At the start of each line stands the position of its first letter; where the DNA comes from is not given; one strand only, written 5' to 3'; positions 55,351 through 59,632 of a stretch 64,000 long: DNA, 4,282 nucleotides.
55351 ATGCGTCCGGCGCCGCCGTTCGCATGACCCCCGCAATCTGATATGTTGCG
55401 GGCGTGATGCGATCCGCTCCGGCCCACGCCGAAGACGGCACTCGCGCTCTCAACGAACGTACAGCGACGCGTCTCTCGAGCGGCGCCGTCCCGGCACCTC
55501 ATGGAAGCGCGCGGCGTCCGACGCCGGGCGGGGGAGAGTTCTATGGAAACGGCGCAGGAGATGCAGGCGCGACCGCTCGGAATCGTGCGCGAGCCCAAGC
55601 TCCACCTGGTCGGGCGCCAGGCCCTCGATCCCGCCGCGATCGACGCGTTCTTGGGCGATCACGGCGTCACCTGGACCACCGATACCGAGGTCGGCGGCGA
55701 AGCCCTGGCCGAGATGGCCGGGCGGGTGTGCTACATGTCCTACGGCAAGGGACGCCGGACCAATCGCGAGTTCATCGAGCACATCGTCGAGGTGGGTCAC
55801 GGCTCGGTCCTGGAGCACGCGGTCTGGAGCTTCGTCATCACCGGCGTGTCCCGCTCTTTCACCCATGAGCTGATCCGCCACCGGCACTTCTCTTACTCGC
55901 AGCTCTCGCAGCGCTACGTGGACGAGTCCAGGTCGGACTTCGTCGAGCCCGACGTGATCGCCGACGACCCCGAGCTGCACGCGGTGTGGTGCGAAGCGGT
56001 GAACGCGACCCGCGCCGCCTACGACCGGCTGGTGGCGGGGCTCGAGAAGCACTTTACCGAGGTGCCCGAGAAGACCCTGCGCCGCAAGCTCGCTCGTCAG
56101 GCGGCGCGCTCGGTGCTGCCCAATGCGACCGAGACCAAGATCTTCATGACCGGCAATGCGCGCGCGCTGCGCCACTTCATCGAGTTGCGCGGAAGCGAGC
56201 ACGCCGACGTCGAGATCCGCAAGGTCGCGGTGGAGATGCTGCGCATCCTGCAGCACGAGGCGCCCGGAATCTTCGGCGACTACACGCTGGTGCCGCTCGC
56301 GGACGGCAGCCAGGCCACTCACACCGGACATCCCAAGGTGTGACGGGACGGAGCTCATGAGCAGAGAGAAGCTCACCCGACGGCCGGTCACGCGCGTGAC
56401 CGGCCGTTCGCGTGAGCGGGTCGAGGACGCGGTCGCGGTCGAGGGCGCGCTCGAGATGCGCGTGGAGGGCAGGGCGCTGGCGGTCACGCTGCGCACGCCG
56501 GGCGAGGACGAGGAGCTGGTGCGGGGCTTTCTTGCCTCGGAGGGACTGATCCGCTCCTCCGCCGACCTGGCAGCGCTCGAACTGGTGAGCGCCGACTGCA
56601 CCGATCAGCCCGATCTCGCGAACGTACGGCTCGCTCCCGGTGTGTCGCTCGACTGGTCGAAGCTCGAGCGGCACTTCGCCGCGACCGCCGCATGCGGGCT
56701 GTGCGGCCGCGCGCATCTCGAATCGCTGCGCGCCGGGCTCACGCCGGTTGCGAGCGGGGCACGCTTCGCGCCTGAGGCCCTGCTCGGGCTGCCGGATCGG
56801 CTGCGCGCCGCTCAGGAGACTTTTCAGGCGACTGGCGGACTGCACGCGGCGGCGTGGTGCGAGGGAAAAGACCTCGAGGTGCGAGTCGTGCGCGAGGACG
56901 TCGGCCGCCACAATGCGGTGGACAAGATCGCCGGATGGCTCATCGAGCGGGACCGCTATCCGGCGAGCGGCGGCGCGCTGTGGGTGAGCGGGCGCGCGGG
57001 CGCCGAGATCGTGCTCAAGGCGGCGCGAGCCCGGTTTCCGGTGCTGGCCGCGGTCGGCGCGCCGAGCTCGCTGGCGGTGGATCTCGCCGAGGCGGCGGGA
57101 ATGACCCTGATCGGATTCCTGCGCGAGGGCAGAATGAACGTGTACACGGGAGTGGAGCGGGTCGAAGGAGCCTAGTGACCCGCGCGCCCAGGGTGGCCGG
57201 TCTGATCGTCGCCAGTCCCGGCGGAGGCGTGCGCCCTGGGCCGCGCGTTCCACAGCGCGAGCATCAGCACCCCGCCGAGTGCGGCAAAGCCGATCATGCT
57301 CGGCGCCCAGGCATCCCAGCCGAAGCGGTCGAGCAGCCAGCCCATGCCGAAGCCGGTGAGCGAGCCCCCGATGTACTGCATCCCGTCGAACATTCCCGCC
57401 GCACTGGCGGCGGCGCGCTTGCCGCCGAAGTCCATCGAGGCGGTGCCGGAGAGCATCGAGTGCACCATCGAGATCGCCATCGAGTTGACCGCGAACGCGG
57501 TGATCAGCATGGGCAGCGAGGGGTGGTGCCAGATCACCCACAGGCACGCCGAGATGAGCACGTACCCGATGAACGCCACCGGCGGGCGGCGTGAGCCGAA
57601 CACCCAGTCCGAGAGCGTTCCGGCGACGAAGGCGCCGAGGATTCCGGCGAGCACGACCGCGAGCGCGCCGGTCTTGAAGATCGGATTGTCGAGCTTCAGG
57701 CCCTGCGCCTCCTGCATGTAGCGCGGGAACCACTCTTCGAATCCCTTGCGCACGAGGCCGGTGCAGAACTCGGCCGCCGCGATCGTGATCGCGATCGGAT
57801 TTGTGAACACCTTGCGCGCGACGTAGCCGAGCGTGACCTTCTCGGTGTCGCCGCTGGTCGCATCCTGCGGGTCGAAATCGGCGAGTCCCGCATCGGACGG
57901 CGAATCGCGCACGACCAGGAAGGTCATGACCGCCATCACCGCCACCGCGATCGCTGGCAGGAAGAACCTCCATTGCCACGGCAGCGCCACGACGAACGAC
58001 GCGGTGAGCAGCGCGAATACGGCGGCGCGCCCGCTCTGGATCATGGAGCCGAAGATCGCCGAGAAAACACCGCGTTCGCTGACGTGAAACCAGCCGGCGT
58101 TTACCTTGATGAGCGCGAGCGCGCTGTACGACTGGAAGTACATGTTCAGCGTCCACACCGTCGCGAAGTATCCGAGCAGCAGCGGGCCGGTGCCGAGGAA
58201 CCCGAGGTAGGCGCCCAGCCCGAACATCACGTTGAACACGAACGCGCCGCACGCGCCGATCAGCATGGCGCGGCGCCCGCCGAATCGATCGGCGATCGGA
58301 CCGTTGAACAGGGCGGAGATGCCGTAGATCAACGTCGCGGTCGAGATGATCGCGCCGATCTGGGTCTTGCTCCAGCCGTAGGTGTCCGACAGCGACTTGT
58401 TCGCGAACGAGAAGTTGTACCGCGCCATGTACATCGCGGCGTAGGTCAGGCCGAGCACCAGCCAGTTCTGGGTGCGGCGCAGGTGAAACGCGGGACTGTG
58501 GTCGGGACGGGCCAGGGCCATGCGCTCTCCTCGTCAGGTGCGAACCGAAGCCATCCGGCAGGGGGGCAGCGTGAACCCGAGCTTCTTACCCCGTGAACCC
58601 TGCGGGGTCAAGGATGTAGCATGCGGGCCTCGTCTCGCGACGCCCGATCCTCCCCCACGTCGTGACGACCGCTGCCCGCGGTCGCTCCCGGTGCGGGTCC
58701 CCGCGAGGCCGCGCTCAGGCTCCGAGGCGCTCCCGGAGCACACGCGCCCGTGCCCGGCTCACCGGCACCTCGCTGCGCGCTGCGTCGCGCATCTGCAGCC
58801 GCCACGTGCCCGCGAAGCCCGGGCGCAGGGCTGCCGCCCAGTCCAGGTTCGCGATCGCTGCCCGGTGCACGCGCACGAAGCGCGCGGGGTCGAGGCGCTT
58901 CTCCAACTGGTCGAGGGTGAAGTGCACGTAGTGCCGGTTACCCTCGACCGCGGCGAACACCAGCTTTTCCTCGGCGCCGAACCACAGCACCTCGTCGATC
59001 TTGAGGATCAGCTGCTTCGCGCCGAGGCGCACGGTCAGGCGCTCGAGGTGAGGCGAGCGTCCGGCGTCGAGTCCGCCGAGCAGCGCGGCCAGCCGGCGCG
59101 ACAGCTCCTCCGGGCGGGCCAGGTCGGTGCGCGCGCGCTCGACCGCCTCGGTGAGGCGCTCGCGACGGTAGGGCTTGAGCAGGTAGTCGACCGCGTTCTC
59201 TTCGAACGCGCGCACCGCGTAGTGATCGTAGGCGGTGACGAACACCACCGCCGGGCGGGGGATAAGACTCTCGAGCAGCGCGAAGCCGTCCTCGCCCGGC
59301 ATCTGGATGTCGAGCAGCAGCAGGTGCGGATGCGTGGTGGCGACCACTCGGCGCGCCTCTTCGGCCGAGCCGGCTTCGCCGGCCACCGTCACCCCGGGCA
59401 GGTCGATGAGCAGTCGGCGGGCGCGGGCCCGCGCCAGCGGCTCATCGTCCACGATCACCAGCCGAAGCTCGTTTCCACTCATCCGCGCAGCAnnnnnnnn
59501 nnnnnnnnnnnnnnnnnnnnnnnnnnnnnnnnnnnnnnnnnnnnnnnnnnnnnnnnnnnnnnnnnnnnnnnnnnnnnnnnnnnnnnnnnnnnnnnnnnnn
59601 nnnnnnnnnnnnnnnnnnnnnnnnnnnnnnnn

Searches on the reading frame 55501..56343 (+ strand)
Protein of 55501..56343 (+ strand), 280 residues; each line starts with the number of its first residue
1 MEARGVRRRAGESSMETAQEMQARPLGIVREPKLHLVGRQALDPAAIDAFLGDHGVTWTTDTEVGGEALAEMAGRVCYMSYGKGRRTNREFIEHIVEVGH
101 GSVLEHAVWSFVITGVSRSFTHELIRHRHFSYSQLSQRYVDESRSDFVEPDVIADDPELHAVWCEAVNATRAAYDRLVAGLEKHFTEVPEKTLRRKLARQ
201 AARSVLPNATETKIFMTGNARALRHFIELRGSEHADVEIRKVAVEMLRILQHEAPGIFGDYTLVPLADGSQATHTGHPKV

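Call 57: search_protein_families(library=ncbifam, proteins=[window:55501-56343:+], max_evalue=0.001)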
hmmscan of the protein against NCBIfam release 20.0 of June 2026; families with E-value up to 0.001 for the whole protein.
window:55501-56343:+ (280 aa): 1 family
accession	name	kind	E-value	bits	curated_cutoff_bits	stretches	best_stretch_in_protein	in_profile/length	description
TIGR02170.1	thyX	equivalog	1.4e-53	181.6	87.9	1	64-261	12-211/211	FAD-dependent thymidylate synthase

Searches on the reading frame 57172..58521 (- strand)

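Call 57: search_protein_families(library=ncbifam, proteins=[window:57172-58521:-], max_evalue=0.001)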
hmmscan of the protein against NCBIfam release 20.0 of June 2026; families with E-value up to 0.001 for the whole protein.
window:57172-58521:- (449 aa): 13 families
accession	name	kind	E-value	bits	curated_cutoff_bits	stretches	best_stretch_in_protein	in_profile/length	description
TIGR00881.1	2A0104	subfamily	1.2e-53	182.5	407.75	1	25-403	2-376/379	phosphoglycerate transporter protein PgtP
TIGR00712.1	glpT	equivalog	6.6e-41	140.8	632.55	1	10-425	21-436/440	glycerol-3-phosphate transporter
NF008433.0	PRK11273.1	equivalog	3.5e-35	122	748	1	10-423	21-434/452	glycerol-3-phosphate transporter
NF008661.1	PRK11663.1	subfamily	6.9e-35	120.9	564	1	15-427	27-434/439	MFS transporter family glucose-6-phosphate receptor UhpC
NF047787.1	PhglyTportPgtP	equivalog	1.2e-28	100.1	750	1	14-404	25-417/451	phosphoglycerate transporter PgtP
NF007107.1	PRK09556.1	equivalog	3.7e-23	82.2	497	1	18-422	30-438/469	hexose-6-phosphate:phosphate antiporter UhpT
TIGR00893.1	2A0114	subfamily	5.8e-23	81.5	395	1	25-421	1-395/399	D-galactonate transporter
NF049980.1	SfMCT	equivalog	1.6e-07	30.4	320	1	22-396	6-361/378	L-lactate MFS transporter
TIGR00895.1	2A0115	subfamily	1.6e-05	24.1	418.55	1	37-92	36-91/398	aromatic acid/H+ symport family MFS transporter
NF033733.1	MFS_ArsK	equivalog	2.4e-05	23.3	400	1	22-90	7-76/388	arsenite efflux MFS transporter ArsK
TIGR00894.1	2A0114euk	subfamily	0.00012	20.8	626.45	1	45-210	68-225/465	Na(+)-dependent inorganic phosphate cotransporter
NF008654.0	PRK11652.1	equivalog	0.00033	19.7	479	1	32-95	23-85/397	multidrug efflux MFS transporter EmrD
TIGR00897.2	2A0118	subfamily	0.00052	19.1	375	1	38-355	28-328/401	RbtT/DalT/CsbX family MFS transporter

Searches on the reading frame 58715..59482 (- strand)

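Call 57: search_protein_families(library=ncbifam, proteins=[window:58715-59482:-], max_evalue=0.001)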
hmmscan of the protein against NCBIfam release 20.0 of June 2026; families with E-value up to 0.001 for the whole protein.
window:58715-59482:- (255 aa): 68 families (the best 25 are shown)
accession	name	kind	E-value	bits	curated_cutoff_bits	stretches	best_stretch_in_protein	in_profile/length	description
NF008677.0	PRK11697.1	equivalog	3.5e-40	137.8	246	1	6-254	2-236/238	two-component system response regulator BtsR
NF010684.1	PRK14084.1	equivalog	2.5e-32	112.6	375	1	7-253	2-252/254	response regulator transcription factor LytR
NF007935.0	PRK10651.1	equivalog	9e-16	57.7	250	1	5-152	6-159/216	two-component system response regulator NarL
NF001965.0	PRK00742.1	subfamily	1.7e-12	47.2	293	1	5-120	3-122/357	chemotaxis-specific protein-glutamate methyltransferase CheB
TIGR01818.1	ntrC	equivalog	3.1e-12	46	558.6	1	9-128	2-124/463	nitrogen regulation protein NR(I)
NF009206.0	PRK12555.1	subfamily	4.6e-12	45.5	342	1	7-108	2-109/340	chemotaxis-specific protein-glutamate methyltransferase CheB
NF008469.0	PRK11361.1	equivalog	2.1e-10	39.9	714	1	7-117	6-119/461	acetoacetate metabolism transcriptional regulator AtoC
NF047785.1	respo_reg_MadR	equivalog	4.2e-10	39.3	300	1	6-117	1-120/209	MadR family response regulator transcription factor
NF006623.1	PRK09191.1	subfamily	4.6e-10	39.7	240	1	7-117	139-251/258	PhyR family response regulator anti-anti-sigma factor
NF007750.0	PRK10430.1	equivalog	1.1e-09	38.2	262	1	8-118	4-121/239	two-component system response regulator DcuR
NF008176.1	PRK10923.1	equivalog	1.9e-09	36.6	620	1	9-119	7-120/469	nitrogen regulation protein NR(I)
NF007018.1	PRK09483.1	equivalog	2.5e-09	37.1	280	1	8-71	4-67/217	UvrY/SirA/GacA family response regulator transcription factor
NF006900.1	PRK09390.1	equivalog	3.2e-09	36.6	255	1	7-125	6-127/203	response regulator FixJ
NF007708.0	PRK10403.1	equivalog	7.9e-09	35.3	343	1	6-116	7-122/215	nitrate/nitrite response regulator protein NarP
NF007467.0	PRK10046.1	equivalog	9.4e-09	35.1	264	1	5-118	4-122/226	two-component response regulator DpiA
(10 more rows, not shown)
